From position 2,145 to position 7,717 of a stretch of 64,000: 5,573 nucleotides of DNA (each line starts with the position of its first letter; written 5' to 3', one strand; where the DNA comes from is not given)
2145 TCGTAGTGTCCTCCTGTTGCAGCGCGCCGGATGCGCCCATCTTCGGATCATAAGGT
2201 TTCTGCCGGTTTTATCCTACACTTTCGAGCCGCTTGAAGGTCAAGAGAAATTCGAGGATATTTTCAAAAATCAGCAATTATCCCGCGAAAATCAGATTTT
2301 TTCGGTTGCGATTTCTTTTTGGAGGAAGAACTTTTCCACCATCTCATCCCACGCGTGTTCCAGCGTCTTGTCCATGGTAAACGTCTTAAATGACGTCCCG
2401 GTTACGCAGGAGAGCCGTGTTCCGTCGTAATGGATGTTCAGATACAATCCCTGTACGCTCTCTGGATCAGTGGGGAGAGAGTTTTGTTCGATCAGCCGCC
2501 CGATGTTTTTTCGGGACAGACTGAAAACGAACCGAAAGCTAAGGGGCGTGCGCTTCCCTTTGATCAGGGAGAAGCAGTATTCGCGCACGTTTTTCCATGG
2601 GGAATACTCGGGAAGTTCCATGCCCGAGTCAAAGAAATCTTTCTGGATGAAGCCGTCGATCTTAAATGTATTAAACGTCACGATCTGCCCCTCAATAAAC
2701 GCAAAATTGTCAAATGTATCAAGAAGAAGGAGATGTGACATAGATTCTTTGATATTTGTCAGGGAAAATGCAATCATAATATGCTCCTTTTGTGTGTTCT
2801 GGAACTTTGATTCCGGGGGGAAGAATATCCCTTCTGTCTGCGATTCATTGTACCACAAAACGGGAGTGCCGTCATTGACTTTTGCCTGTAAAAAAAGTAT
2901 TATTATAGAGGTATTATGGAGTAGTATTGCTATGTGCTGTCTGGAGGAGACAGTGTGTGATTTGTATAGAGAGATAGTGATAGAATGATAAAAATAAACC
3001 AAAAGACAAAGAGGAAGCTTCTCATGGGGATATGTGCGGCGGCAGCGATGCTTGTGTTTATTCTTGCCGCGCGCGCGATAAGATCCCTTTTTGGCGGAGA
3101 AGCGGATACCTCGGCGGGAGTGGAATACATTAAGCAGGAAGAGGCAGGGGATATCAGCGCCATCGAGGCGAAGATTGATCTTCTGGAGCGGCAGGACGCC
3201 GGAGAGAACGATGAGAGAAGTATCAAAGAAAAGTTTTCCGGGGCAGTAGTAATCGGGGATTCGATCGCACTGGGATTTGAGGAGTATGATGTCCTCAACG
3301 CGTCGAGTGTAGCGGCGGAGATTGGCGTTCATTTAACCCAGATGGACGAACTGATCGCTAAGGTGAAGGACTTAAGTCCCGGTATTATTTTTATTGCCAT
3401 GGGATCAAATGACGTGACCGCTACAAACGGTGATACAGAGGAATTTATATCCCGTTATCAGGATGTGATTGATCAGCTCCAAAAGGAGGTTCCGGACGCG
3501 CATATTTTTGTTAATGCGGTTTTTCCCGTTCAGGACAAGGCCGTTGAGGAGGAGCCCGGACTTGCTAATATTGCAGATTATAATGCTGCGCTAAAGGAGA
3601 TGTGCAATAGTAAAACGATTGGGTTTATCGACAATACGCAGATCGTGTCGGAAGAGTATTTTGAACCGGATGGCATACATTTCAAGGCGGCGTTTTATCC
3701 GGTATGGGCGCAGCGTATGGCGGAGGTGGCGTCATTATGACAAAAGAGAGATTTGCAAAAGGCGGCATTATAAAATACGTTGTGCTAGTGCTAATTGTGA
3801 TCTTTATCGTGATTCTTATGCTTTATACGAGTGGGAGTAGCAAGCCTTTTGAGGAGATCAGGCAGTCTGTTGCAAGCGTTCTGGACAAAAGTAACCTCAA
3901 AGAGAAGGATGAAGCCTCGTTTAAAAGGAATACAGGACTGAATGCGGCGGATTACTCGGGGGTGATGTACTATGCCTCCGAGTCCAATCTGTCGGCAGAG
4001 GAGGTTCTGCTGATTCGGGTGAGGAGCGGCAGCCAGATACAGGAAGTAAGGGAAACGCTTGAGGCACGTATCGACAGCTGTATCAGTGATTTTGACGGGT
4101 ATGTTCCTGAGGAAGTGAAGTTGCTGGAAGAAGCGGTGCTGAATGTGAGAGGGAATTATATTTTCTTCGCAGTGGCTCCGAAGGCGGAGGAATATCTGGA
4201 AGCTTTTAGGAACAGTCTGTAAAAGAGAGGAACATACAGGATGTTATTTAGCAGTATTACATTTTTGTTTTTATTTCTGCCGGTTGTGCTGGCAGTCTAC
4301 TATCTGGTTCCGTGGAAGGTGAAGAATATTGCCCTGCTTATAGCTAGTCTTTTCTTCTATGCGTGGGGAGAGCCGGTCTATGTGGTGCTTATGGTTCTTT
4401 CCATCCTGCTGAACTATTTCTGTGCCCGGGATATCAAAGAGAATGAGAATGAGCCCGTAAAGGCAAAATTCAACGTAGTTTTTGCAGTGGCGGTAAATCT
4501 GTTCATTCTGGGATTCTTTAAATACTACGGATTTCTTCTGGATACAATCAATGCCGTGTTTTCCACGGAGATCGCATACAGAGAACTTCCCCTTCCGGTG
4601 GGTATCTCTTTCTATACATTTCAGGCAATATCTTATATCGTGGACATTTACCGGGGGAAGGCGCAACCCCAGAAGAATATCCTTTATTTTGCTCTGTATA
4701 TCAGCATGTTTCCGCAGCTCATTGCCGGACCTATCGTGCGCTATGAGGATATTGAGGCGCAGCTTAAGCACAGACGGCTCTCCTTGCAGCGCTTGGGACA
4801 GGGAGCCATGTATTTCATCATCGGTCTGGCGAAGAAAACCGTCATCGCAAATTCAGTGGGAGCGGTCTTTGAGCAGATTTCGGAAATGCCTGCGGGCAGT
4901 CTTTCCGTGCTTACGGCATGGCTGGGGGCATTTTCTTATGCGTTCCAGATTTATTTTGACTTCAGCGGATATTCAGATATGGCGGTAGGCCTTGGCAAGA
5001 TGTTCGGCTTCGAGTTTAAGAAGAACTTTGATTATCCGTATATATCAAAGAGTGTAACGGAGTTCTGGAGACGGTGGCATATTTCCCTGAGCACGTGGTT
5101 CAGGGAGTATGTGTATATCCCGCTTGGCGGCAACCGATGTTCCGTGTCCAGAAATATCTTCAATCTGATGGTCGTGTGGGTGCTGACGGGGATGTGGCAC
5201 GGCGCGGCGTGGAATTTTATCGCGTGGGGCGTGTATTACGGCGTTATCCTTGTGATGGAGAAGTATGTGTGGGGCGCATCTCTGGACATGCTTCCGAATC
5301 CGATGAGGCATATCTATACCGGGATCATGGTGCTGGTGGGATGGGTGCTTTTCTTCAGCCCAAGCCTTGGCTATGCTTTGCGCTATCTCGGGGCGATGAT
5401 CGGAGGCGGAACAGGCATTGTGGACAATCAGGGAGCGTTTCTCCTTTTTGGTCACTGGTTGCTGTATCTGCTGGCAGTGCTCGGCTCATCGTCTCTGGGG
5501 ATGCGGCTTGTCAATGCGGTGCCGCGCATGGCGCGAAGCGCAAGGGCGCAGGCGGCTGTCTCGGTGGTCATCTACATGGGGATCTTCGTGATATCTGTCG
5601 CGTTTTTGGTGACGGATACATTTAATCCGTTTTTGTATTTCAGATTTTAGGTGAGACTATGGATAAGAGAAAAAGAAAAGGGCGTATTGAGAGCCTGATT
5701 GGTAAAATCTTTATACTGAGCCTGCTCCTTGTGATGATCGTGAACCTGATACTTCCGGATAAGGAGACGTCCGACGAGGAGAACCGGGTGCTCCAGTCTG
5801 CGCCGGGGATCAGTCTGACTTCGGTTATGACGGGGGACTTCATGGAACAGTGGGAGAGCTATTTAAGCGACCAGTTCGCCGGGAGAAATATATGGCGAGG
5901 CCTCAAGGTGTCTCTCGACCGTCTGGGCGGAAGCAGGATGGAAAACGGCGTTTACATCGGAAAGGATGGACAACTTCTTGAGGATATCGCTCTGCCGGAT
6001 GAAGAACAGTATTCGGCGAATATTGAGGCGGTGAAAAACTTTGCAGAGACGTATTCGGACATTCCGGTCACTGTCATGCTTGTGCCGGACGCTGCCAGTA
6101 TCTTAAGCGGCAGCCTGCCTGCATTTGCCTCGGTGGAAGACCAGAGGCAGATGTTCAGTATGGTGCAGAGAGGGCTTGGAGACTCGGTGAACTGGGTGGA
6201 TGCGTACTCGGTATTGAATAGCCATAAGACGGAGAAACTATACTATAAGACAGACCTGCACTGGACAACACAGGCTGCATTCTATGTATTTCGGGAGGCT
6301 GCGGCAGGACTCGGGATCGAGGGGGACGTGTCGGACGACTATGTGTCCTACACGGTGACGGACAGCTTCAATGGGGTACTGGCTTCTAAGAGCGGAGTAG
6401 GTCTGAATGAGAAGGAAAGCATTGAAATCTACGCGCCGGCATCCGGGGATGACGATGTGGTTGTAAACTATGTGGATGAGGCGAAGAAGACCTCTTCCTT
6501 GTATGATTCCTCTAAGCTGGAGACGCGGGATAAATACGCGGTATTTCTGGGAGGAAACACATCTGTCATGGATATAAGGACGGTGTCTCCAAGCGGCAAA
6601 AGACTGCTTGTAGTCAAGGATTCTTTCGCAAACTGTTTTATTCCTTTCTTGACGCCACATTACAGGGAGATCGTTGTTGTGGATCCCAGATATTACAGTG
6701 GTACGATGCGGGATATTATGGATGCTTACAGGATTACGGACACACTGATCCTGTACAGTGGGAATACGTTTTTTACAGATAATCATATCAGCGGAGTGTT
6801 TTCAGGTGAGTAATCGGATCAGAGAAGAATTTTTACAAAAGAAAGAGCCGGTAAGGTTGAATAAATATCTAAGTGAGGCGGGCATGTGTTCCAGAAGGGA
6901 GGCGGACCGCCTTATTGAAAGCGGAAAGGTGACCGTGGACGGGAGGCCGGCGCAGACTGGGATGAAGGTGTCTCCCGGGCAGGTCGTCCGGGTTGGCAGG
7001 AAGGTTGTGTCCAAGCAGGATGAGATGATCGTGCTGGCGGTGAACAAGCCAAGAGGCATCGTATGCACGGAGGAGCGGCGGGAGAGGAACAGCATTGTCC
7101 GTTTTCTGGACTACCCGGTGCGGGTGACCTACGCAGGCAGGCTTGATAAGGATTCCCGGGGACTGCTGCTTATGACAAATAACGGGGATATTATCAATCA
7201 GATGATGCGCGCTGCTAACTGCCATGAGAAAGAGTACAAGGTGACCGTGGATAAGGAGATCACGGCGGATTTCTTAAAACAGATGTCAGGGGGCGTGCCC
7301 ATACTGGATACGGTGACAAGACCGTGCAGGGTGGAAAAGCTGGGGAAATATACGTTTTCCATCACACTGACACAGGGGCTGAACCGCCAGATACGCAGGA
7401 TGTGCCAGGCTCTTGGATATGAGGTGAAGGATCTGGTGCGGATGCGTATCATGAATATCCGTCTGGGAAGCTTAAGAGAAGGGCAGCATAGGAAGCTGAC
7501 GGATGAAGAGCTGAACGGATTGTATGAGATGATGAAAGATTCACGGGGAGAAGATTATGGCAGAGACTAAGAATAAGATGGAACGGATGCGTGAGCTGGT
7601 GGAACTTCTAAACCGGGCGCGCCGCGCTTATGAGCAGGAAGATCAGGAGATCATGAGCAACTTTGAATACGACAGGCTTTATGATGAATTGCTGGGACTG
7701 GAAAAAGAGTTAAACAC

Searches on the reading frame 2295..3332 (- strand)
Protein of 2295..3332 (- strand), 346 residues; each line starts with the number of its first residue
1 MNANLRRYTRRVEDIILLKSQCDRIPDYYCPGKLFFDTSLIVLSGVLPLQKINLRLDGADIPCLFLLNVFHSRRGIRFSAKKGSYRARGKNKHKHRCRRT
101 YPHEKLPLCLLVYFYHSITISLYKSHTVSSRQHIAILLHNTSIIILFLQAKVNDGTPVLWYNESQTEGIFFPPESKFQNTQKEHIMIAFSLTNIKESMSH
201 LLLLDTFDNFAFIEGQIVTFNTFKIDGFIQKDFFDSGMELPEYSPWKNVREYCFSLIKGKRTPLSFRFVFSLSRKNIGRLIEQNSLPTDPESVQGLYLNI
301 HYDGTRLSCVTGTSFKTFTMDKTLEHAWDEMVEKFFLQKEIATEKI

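Call 49: search_protein_families(library=pfam, proteins=[window:2295-3332:-], max_evalue=0.00001)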
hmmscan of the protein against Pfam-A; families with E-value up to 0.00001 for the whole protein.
window:2295-3332:- (346 aa): 1 family
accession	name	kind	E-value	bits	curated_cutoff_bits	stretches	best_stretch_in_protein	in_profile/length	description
PF18988.5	DUF5721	-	5.6e-58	195.4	25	1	200-344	1-149/149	Family of unknown function (DUF5721)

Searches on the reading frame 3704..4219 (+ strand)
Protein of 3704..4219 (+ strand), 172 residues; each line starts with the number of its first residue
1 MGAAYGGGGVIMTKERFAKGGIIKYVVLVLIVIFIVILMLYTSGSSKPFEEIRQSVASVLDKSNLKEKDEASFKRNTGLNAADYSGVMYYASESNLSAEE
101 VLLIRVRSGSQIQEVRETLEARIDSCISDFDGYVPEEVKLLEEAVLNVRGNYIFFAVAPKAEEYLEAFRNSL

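Call 49: search_protein_families(library=pfam, proteins=[window:3704-4219:+], max_evalue=0.00001)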
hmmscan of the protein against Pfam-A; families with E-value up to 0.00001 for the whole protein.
window:3704-4219:+ (172 aa): 1 family
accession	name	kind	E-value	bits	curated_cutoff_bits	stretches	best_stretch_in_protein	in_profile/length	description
PF14270.11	DUF4358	-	4.9e-27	94.6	25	1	61-157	4-101/102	Domain of unknown function (DUF4358)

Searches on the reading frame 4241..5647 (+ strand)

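Call 49: search_protein_families(library=pfam, proteins=[window:4241-5647:+], max_evalue=0.00001)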
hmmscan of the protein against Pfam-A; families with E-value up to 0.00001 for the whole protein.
window:4241-5647:+ (469 aa): 1 family
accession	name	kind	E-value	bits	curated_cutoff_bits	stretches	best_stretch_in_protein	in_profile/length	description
PF03062.24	MBOAT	-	2.8e-27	96.3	27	1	146-373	80-327/337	MBOAT, membrane-bound O-acyltransferase family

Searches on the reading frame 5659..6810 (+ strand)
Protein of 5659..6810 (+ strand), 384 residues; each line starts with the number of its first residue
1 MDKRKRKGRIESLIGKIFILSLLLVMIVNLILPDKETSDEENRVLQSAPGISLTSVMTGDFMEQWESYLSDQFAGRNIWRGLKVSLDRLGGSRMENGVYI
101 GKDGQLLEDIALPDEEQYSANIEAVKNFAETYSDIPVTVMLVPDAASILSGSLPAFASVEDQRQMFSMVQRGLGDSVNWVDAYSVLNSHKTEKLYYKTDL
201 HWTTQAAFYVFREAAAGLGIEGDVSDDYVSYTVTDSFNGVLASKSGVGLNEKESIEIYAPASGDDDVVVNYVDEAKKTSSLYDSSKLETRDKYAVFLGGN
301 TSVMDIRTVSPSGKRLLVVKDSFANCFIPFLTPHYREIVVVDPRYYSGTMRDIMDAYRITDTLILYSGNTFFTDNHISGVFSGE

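Call 49: search_protein_families(library=pfam, proteins=[window:5659-6810:+], max_evalue=0.00001)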
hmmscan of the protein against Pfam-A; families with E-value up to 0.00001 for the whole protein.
window:5659-6810:+ (384 aa): 2 families
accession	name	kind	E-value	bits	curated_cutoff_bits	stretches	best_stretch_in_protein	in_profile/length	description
PF14286.12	DHHW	-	1.4e-29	104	25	1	124-341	161-385/385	DHHW protein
PF16822.11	ALGX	-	1.7e-08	34.9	26.5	1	115-218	22-130/268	SGNH hydrolase-like domain, acetyltransferase AlgX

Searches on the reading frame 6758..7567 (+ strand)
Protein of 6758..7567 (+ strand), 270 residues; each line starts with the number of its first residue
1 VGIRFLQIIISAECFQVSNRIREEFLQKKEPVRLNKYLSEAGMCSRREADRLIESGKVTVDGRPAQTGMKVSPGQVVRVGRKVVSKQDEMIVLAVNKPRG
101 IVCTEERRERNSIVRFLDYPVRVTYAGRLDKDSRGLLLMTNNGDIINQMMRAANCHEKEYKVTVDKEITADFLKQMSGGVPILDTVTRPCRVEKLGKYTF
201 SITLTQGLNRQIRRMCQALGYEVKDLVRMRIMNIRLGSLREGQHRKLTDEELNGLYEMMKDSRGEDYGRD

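Call 49: search_protein_families(library=pfam, proteins=[window:6758-7567:+], max_evalue=0.00001)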
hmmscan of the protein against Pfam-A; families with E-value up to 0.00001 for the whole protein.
window:6758-7567:+ (270 aa): 2 families
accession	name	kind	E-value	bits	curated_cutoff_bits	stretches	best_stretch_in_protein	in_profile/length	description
PF00849.27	PseudoU_synth_2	-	2.7e-18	67.1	26.8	1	92-218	2-152/152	RNA pseudouridylate synthase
PF01479.30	S4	-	1.4e-14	53.9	22.8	1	32-77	1-48/48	S4 domain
